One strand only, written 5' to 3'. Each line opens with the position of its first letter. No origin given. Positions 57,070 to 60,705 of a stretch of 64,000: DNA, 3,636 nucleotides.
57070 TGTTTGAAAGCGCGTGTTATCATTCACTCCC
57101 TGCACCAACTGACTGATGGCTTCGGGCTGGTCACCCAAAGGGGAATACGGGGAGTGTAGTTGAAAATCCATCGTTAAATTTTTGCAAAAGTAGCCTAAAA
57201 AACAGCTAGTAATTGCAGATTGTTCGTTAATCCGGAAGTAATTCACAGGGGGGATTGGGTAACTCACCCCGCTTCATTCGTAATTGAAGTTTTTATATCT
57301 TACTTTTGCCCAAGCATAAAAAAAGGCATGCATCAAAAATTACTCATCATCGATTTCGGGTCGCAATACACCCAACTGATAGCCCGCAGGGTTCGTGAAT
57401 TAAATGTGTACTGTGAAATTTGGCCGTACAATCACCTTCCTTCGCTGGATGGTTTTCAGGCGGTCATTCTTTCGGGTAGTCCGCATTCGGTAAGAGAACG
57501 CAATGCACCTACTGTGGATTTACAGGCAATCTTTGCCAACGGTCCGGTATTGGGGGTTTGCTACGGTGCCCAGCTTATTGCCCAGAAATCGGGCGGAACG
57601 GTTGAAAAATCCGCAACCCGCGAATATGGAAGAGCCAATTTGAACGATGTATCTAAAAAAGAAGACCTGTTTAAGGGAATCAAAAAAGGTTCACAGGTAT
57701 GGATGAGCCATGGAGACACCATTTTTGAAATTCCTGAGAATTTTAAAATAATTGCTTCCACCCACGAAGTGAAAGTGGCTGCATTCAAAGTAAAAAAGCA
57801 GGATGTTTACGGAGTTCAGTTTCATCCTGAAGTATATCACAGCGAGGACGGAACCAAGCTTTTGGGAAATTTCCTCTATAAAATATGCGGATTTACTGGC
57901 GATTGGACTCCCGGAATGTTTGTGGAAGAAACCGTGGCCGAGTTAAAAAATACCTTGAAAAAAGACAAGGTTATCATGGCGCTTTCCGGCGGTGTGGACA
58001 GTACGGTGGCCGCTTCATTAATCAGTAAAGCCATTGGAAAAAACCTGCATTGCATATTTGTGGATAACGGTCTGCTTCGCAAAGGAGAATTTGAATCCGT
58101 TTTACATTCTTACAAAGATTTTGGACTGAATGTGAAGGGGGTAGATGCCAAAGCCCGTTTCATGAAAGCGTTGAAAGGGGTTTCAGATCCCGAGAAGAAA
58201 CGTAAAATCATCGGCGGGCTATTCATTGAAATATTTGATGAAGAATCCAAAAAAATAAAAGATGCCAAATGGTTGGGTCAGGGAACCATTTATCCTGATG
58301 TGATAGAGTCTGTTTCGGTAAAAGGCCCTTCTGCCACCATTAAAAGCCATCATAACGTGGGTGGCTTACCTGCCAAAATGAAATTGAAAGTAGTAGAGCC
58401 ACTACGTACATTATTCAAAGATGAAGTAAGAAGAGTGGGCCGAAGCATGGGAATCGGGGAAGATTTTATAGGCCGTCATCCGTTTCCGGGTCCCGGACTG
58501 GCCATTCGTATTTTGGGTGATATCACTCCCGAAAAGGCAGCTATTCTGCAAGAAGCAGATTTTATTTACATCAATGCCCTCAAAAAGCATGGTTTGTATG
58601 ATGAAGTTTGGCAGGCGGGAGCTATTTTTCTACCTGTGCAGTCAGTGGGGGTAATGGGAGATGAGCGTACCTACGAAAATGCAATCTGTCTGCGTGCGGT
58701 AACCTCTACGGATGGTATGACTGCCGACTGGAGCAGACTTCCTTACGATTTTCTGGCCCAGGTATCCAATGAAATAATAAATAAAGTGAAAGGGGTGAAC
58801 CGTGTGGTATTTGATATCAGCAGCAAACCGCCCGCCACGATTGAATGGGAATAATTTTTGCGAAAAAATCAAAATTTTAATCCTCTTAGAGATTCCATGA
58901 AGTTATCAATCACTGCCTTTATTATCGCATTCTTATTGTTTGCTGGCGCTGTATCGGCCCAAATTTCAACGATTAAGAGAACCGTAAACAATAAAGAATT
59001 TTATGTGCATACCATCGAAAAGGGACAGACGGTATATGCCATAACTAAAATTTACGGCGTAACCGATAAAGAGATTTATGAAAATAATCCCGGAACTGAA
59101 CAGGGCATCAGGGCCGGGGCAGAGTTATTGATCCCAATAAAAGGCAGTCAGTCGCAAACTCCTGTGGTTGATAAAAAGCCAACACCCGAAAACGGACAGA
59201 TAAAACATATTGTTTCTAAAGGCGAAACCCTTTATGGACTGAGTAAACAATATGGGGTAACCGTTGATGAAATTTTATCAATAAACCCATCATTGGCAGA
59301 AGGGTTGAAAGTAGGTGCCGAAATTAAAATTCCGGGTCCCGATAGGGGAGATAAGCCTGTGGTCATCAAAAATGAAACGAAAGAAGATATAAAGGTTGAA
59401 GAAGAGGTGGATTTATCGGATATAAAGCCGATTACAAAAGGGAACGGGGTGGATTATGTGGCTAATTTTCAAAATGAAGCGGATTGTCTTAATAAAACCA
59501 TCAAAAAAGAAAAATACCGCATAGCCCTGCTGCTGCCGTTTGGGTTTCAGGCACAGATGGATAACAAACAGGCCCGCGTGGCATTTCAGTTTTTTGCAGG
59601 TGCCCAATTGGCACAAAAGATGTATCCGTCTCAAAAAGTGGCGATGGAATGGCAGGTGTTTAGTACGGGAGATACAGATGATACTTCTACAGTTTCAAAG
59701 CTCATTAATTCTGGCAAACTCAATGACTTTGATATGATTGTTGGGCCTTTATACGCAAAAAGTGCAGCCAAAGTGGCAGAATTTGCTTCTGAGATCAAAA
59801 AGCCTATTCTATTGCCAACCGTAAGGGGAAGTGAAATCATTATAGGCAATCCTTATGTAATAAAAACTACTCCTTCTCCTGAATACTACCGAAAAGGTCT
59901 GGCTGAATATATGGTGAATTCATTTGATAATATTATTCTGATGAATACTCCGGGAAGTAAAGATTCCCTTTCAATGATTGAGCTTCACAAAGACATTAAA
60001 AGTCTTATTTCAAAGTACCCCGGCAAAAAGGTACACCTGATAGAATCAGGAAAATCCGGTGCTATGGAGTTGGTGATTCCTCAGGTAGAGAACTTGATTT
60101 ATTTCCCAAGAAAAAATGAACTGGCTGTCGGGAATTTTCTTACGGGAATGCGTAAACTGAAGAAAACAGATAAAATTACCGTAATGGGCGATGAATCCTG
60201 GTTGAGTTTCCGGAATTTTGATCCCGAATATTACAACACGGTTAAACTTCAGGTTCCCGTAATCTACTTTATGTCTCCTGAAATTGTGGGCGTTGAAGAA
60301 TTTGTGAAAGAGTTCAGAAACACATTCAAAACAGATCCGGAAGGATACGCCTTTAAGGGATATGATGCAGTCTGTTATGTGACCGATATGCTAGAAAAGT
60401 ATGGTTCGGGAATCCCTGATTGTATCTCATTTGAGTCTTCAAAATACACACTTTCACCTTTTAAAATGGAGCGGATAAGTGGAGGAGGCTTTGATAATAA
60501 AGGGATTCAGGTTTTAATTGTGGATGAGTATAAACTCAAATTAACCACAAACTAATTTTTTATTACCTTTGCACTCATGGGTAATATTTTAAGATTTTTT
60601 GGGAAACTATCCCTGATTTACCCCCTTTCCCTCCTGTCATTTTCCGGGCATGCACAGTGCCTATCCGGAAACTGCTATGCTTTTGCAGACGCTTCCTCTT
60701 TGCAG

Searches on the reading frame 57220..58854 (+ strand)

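Call 64: search_protein_families(library=ncbifam, proteins=[window:57220-58854:+], max_evalue=0.001)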
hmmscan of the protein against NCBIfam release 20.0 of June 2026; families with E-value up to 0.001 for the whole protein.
window:57220-58854:+ (544 aa): 37 families (the best 25 are shown)
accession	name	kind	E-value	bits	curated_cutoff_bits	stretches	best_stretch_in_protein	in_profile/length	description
NF000848.1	PRK00074.1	equivalog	3.7e-235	781.3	400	1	42-544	2-512/512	glutamine-hydrolyzing GMP synthase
TIGR00884.1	guaA_Cterm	equivalog_domain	2.4e-142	473.8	338.75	1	234-544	2-310/310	glutamine-hydrolyzing GMP synthase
TIGR00888.1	guaA_Nterm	equivalog_domain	1.5e-65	220.1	172.15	1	42-224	2-186/188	glutamine-hydrolyzing GMP synthase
NF001975.0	PRK00758.1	equivalog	1.4e-46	158.4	198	1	40-223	3-182/185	GMP synthase subunit A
NF006562.0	PRK09065.1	equivalog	3.8e-21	75.7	205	1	71-206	49-191/242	glutamine amidotransferase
NF011201.0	PRK14607.1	equivalog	1.6e-18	66.7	670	1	82-221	48-188/534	bifunctional anthranilate synthase component II/anthranilate phosphoribosyltransferase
NF005367.0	PRK06895.1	equivalog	1.4e-17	64.2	265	1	39-220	2-187/190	anthranilate synthase component II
NF005849.0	PRK07765.1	equivalog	3.8e-17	62.3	308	1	76-243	44-212/219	aminodeoxychorismate/anthranilate synthase component II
NF005458.0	PRK07053.1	equivalog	4.2e-17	62.3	250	1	102-208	78-183/234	glutamine amidotransferase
NF005743.0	PRK07567.1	equivalog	2.1e-15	56.7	264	1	74-205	47-192/245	glutamine amidotransferase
NF005946.0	PRK08007.1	equivalog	9.5e-15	54.6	332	1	82-220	47-186/187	aminodeoxychorismate synthase component 2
NF010081.0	PRK13566.1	equivalog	1.2e-14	53.6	645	1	35-217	525-715/729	anthranilate synthase component I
NF005072.0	PRK06490.1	equivalog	4.3e-14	52.1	339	1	58-207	38-189/251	glutamine amidotransferase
TIGR00566.1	trpG_papA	subfamily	2.1e-13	50.5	121.05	1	107-219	74-190/192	glutamine amidotransferase of anthranilate synthase or aminodeoxychorismate synthase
NF005799.0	PRK07649.1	equivalog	2.7e-13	49.9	327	1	84-221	49-187/195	aminodeoxychorismate/anthranilate synthase component II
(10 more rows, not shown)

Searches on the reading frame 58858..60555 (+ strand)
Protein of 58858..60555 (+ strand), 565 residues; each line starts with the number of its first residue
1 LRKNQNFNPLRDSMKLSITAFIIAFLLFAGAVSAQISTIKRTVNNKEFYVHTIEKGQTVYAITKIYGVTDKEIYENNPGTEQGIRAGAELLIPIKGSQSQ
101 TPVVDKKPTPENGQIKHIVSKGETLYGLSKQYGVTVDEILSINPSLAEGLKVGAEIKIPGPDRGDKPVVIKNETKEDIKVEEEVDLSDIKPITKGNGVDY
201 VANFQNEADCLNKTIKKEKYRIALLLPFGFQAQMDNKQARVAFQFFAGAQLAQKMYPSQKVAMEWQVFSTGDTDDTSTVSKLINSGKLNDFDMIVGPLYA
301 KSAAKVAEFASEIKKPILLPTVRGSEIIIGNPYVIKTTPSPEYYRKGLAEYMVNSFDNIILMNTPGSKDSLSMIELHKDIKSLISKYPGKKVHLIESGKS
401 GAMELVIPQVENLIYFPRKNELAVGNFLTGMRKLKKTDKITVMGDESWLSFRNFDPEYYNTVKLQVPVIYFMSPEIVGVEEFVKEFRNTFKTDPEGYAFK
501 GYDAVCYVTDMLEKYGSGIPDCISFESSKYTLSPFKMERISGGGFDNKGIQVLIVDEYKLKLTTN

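Call 64: search_protein_families(library=ncbifam, proteins=[window:58858-60555:+], max_evalue=0.001)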
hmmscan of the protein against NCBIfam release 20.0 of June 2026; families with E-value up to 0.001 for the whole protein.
window:58858-60555:+ (565 aa): 7 families
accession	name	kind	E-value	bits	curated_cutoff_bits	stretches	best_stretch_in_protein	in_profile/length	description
NF047755.1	LIC_10271_M23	exception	9.4e-09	35.3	180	0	115-176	25-85/207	LIC_10271 family cell wall hydrolase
TIGR02899.1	spore_safA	subfamily_domain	6.3e-08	32.4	67.85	1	119-159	1-43/44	SafA/ExsA family spore coat assembly protein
NF010495.0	PRK13914.1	equivalog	3.4e-07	29.6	647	1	98-183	189-265/481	invasion associated endopeptidase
NF010723.1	PRK14125.1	equivalog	8.7e-07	28.8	60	0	20-95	5-87/87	cell division suppressor protein YneA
NF004974.0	PRK06347.1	equivalog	9.2e-07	28.2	701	1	37-158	467-591/592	1,4-beta-N-acetylmuramoylhydrolase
NF008050.0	PRK10783.1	equivalog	2.5e-06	26.1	508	1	31-155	326-444/457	murein transglycosylase D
NF042931.1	SAG1386_EF1546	equivalog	0.0001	22.4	80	0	114-158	109-157/158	SAG1386/EF1546 family surface-associated protein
